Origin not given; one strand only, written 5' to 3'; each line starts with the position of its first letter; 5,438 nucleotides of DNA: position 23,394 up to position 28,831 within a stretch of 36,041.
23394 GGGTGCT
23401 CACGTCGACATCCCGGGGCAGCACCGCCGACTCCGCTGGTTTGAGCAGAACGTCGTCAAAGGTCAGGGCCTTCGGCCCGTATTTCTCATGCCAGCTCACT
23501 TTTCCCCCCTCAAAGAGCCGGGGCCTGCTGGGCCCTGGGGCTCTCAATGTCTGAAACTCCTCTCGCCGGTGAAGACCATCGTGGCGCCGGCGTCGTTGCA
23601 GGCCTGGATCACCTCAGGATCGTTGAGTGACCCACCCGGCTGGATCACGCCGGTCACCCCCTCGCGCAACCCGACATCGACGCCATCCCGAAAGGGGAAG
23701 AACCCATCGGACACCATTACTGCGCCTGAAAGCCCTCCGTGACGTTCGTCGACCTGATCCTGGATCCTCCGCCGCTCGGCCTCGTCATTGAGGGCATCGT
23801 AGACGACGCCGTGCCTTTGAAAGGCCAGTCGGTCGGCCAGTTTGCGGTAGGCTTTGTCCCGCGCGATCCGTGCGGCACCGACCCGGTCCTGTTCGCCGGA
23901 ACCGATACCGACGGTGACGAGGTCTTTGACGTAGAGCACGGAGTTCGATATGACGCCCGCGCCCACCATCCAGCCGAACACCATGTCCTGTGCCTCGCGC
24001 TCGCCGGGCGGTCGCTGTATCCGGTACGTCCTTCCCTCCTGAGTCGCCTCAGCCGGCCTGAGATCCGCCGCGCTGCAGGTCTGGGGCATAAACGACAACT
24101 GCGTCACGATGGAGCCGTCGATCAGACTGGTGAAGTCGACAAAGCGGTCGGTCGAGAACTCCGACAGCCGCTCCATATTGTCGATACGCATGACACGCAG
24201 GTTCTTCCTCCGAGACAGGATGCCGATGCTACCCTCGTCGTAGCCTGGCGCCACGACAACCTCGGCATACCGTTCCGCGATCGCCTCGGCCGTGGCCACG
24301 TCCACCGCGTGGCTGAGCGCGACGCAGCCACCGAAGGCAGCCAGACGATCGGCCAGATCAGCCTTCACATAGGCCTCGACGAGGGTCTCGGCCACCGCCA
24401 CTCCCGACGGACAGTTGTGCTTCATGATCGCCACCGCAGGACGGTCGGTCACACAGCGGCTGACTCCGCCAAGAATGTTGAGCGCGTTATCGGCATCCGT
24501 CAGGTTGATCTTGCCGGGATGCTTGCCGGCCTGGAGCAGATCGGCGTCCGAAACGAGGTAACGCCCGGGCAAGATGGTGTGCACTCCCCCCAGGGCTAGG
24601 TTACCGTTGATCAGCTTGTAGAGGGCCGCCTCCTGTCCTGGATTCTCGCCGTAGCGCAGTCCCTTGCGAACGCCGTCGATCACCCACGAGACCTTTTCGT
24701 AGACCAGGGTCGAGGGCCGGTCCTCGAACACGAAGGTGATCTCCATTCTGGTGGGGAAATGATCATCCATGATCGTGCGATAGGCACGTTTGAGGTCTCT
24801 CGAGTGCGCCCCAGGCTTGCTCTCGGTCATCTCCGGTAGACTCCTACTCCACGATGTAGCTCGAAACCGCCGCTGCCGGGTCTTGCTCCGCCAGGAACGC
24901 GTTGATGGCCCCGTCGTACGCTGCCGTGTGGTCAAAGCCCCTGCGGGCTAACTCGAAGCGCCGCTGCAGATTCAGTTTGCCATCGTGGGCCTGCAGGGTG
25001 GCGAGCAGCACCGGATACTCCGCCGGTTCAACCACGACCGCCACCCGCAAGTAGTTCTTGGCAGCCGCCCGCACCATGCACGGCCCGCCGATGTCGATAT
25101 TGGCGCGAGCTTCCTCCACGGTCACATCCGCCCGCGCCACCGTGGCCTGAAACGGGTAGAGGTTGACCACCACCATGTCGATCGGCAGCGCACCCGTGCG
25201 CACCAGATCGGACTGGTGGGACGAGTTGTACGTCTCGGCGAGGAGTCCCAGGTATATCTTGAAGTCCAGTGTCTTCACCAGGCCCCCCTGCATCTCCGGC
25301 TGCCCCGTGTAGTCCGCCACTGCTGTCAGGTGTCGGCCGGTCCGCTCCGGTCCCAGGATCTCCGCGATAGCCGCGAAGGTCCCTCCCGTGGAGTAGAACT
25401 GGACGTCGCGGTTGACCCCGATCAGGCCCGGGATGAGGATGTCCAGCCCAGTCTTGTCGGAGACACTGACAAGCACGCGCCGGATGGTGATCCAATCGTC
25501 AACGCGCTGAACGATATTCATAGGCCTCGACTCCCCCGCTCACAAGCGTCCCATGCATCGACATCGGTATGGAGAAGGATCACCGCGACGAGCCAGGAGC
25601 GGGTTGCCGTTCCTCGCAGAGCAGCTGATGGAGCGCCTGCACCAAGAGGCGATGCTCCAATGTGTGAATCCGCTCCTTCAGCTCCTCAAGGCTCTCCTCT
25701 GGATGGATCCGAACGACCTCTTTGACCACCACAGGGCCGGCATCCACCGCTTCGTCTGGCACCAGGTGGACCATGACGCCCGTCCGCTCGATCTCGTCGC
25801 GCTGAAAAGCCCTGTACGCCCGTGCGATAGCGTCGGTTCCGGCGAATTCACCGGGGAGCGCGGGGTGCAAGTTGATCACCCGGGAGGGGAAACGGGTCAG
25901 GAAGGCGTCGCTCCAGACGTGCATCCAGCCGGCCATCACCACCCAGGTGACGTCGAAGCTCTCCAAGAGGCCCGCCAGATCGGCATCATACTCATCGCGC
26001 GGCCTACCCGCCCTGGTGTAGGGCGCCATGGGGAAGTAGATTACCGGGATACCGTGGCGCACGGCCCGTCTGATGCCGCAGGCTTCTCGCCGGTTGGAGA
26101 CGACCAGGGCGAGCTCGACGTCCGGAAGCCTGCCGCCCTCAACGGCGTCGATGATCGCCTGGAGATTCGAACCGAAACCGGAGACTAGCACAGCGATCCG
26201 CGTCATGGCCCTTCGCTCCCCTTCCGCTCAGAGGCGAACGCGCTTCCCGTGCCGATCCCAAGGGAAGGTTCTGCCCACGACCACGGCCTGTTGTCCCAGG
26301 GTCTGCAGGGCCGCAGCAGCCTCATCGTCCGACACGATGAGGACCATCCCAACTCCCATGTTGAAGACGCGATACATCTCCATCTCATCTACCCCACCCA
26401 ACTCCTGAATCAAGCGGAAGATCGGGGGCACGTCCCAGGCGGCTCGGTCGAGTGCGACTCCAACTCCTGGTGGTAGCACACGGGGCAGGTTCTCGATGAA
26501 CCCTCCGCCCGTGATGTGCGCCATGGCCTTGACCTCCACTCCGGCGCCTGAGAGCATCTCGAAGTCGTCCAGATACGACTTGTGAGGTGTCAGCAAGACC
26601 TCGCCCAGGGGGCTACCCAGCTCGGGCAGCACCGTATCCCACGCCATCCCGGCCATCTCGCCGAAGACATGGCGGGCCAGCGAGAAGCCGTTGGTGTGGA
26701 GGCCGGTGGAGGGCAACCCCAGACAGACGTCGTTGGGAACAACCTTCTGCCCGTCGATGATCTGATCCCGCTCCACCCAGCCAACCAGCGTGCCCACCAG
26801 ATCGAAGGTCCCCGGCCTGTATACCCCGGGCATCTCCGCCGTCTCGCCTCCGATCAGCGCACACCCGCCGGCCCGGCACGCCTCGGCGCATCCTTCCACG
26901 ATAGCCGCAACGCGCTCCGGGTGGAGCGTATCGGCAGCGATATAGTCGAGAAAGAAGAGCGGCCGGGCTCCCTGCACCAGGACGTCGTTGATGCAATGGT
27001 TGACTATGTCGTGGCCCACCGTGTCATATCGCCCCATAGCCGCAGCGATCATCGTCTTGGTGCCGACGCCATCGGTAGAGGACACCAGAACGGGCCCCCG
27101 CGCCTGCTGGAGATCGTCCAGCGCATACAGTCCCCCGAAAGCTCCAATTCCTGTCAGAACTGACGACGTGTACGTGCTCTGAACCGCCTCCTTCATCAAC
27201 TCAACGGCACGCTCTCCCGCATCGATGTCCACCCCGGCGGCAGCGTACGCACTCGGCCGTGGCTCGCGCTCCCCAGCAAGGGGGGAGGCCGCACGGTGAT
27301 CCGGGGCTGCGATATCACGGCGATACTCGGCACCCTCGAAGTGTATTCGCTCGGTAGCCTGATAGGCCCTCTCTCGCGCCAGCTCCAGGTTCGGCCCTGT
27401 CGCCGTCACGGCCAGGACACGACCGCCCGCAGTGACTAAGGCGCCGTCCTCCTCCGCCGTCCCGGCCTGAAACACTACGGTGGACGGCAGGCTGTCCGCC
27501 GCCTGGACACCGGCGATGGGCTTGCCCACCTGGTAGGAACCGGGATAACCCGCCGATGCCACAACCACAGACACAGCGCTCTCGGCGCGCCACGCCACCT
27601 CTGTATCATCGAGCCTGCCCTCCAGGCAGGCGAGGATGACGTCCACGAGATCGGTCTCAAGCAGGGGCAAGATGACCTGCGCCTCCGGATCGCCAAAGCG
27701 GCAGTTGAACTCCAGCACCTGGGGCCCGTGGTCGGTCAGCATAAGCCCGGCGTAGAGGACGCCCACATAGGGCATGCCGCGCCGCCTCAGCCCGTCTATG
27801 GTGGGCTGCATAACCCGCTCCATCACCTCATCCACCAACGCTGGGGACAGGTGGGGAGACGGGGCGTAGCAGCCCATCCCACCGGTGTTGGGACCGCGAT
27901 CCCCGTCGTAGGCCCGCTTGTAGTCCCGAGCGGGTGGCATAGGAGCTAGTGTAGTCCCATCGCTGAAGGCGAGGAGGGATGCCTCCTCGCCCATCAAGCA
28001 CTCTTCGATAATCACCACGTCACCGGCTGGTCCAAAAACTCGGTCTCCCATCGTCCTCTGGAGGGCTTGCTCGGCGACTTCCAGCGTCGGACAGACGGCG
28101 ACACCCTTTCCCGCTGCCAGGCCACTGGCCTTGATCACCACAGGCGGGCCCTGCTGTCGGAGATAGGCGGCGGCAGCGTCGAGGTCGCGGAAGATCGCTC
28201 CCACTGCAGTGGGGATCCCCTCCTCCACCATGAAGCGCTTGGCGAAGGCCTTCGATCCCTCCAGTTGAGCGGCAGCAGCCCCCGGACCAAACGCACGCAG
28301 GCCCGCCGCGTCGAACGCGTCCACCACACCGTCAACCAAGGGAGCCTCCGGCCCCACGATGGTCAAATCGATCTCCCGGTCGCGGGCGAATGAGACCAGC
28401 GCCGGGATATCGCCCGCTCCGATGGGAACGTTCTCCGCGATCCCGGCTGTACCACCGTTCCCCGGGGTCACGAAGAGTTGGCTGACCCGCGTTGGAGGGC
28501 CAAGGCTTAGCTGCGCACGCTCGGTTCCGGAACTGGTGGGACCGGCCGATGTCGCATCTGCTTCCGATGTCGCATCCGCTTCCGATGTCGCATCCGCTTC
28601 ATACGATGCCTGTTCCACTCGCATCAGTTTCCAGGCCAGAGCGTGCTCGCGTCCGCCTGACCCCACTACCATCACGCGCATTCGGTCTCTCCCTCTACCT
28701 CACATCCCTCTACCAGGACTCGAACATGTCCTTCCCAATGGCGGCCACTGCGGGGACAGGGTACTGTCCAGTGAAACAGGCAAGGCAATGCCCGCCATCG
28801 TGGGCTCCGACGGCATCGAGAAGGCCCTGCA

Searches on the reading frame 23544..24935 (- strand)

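Call 106: search_protein_families(library=pfam, proteins=[window:23544-24935:-], max_evalue=0.00001)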
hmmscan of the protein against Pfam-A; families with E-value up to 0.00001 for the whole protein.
window:23544-24935:- (463 aa): 1 family
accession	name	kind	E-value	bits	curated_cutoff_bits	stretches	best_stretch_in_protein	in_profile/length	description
PF01808.24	AICARFT_IMPCHas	-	7.4e-53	180.4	25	1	91-361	77-311/311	AICARFT/IMPCHase bienzyme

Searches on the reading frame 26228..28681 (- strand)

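Call 106: search_protein_families(library=pfam, proteins=[window:26228-28681:-], max_evalue=0.00001)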
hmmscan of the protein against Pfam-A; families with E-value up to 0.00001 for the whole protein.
window:26228-28681:- (817 aa): 5 families
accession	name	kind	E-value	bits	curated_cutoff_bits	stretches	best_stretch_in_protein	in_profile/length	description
PF01071.24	GARS_A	-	2e-76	256.6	27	1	142-334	1-194/194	Phosphoribosylglycinamide synthetase, ATP-grasp (A) domain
PF02844.21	GARS_N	-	2e-33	115.5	29.5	2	64-141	23-100/100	Phosphoribosylglycinamide synthetase, N domain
PF02843.22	GARS_C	-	8e-31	106.7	34.8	1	369-459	1-91/92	Phosphoribosylglycinamide synthetase, C domain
PF02769.27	AIRS_C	-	8.7e-25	88.1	23.1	1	649-806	2-146/156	AIR synthase related protein, C-terminal domain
PF00586.29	AIRS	-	3.9e-22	79.2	24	1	531-636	14-112/112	AIR synthase related protein, N-terminal domain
